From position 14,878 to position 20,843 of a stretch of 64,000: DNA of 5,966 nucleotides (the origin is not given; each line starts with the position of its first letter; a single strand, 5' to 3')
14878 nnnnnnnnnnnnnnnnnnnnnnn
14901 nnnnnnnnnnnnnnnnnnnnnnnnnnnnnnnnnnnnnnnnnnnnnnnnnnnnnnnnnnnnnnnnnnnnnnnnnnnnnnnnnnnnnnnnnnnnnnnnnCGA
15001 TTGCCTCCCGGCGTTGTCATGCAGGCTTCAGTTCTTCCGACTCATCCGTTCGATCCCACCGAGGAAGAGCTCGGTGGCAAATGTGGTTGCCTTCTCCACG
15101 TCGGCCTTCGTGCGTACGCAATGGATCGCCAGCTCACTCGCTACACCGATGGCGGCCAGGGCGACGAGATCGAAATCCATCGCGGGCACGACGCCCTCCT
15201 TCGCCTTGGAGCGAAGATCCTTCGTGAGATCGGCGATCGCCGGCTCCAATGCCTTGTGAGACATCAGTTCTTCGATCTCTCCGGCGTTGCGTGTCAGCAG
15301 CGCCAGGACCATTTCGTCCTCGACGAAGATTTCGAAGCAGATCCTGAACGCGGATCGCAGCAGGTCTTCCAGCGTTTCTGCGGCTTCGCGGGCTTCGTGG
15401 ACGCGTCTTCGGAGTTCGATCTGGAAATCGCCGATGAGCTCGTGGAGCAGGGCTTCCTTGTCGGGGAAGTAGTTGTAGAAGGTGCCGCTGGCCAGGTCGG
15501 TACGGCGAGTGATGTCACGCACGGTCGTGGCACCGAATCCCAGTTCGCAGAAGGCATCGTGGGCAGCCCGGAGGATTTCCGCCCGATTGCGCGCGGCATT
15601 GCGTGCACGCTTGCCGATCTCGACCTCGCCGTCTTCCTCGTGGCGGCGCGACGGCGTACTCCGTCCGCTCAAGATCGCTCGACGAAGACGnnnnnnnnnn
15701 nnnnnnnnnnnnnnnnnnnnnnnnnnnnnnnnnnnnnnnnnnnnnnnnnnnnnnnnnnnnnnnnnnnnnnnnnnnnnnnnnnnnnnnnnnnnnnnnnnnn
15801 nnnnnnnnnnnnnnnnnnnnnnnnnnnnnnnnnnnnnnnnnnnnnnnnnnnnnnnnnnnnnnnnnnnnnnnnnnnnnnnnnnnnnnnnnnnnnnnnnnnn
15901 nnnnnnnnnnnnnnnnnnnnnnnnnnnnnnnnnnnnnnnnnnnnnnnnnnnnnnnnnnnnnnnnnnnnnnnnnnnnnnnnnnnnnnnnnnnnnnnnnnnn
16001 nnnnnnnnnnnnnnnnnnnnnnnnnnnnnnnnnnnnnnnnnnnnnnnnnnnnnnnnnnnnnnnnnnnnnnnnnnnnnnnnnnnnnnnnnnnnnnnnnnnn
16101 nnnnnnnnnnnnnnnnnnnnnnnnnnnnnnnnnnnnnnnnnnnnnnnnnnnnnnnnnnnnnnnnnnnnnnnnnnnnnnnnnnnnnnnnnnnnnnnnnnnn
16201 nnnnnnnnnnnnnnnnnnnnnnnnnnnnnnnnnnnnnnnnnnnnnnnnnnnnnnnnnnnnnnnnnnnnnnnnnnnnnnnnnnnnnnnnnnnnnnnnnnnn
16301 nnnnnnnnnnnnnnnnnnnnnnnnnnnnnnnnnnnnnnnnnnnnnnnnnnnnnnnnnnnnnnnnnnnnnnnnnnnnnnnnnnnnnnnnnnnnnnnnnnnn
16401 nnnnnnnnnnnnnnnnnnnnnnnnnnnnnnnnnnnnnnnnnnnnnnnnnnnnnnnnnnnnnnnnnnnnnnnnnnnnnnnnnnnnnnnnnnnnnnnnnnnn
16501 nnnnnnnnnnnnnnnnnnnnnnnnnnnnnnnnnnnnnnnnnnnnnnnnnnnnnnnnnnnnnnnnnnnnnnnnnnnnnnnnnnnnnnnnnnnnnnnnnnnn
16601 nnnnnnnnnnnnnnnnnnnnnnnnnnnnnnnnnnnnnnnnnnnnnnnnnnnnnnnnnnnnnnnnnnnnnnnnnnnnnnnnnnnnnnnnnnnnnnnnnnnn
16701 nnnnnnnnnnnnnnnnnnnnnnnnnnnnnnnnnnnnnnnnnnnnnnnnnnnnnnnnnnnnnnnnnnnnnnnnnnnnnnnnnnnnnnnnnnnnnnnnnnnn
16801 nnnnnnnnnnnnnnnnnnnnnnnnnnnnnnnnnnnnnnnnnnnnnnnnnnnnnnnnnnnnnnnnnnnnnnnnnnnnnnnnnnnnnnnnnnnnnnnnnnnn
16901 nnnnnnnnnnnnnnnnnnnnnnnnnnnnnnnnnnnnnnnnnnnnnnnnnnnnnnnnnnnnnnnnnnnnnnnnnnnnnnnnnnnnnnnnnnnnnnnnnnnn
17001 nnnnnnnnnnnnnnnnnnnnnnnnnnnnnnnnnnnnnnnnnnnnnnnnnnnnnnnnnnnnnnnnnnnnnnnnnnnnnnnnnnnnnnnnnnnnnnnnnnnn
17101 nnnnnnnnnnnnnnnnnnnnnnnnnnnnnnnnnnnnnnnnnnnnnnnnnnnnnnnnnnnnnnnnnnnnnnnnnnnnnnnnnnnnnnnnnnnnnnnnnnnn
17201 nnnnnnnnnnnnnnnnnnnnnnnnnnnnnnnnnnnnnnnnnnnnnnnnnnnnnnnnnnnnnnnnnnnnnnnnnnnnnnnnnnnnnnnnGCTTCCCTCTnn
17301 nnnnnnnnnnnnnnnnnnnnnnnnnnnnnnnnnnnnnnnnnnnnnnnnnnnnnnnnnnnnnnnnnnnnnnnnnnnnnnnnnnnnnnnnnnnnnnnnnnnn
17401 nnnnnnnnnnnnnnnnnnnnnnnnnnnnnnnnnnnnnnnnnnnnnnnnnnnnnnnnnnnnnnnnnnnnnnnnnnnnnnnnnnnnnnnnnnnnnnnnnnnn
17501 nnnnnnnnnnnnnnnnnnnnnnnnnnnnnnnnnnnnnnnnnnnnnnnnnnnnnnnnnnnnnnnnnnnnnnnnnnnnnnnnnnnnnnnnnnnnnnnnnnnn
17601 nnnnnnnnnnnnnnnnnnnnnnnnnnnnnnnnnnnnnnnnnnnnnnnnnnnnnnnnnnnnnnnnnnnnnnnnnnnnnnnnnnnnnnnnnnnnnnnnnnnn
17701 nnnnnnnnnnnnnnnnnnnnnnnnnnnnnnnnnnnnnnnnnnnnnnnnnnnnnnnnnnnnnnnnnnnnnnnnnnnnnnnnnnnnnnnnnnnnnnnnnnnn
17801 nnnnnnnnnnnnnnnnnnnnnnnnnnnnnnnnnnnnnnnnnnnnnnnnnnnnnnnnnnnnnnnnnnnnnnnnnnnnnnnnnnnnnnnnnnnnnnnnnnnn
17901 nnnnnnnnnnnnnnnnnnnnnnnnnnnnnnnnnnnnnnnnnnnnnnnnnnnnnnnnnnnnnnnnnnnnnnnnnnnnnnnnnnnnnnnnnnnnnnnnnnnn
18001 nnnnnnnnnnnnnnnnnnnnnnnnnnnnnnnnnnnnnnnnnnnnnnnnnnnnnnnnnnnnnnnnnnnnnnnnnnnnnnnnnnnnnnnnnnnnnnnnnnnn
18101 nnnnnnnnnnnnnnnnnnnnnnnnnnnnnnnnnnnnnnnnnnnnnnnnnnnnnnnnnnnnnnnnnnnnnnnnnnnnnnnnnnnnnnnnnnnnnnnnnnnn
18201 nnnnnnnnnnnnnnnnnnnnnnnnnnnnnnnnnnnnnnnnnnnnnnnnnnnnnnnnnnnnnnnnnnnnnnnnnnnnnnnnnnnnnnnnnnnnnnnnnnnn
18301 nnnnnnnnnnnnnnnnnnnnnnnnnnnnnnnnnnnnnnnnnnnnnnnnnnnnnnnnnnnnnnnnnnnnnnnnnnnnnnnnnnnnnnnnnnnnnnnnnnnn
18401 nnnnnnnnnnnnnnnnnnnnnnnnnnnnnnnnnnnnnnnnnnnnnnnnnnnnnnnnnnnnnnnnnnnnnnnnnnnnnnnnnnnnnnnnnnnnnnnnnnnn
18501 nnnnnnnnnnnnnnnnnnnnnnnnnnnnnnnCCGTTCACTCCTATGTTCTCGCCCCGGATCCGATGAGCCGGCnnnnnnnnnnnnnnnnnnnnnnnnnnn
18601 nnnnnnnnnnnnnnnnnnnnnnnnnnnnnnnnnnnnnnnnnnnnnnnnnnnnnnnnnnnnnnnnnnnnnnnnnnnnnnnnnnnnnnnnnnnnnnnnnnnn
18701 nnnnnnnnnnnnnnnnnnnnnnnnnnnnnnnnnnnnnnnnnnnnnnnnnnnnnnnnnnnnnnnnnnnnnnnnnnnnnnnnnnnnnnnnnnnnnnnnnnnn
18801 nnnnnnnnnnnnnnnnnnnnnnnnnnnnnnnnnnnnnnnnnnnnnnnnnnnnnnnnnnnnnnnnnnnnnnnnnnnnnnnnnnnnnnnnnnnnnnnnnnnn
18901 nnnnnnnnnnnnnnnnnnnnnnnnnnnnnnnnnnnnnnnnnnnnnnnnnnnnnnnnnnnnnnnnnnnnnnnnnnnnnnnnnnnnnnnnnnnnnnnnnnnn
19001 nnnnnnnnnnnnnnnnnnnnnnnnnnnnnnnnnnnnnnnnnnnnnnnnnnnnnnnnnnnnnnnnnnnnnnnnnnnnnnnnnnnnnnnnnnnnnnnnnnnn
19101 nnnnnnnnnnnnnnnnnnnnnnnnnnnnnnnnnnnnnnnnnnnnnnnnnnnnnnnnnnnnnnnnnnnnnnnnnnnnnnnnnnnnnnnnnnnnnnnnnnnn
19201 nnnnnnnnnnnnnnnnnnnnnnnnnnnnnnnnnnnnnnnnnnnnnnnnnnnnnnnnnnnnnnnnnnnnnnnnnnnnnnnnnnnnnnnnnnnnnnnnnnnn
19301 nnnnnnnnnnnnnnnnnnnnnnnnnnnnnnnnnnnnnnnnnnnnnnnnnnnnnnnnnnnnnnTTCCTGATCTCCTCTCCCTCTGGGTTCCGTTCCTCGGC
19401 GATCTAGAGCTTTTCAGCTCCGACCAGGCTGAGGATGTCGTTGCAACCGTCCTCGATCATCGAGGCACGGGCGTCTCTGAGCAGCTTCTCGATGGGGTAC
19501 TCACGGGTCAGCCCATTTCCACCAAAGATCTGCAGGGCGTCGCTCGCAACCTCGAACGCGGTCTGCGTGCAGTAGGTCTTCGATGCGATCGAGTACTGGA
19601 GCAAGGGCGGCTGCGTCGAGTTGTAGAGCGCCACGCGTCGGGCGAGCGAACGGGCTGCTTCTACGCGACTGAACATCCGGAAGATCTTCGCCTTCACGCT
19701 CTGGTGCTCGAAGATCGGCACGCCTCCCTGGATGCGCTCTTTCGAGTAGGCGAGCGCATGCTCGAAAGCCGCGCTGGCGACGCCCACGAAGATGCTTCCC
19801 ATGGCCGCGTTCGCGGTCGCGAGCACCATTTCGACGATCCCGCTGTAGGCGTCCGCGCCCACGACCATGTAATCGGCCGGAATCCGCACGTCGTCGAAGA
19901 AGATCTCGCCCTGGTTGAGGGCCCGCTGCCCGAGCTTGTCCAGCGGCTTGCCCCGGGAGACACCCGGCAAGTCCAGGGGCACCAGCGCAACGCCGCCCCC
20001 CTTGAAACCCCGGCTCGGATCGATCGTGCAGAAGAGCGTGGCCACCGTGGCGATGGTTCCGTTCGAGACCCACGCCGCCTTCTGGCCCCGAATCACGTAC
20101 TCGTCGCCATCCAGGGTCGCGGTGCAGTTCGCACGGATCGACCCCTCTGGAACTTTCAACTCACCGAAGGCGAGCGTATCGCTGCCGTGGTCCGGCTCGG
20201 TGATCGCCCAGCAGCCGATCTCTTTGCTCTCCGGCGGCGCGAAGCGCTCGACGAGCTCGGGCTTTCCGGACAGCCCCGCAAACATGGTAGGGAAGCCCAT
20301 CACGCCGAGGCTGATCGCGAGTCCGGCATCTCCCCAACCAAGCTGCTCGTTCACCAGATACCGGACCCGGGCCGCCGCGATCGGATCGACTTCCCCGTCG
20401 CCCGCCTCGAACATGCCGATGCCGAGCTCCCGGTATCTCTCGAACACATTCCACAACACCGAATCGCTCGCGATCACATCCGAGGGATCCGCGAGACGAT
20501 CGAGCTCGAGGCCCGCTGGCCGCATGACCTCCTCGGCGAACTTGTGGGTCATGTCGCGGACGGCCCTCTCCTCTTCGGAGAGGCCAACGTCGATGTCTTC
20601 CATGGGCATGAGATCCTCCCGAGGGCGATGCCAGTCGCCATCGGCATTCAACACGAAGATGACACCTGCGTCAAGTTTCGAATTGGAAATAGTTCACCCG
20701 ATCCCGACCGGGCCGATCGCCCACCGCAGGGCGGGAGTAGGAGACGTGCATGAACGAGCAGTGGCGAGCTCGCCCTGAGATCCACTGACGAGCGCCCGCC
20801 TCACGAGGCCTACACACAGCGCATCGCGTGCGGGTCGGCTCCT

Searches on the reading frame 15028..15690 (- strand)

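Call 37: search_protein_families(library=pfam, proteins=[window:15028-15690:-], max_evalue=0.0001)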
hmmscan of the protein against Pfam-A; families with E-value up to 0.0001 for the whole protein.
window:15028-15690:- (220 aa): 1 family
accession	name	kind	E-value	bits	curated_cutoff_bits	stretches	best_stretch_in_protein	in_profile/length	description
PF00440.29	TetR_N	-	1.1e-13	51.2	24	1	39-85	1-47/47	Bacterial regulatory proteins, tetR family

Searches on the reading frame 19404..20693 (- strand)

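Call 37: search_protein_families(library=pfam, proteins=[window:19404-20693:-], max_evalue=0.0001)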
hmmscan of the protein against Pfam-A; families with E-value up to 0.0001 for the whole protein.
window:19404-20693:- (429 aa): 3 families
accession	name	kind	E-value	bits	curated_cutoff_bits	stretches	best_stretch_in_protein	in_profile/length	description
PF00441.29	Acyl-CoA_dh_1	-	4.9e-30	105.1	22.4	1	296-427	16-147/150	Acyl-CoA dehydrogenase, C-terminal domain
PF02770.24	Acyl-CoA_dh_M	-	7.9e-18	64.9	33.3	1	161-269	1-97/97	Acyl-CoA dehydrogenase, middle domain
PF08028.16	Acyl-CoA_dh_2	-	4.1e-14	53.5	22.7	1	298-410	3-125/134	Acyl-CoA dehydrogenase, C-terminal domain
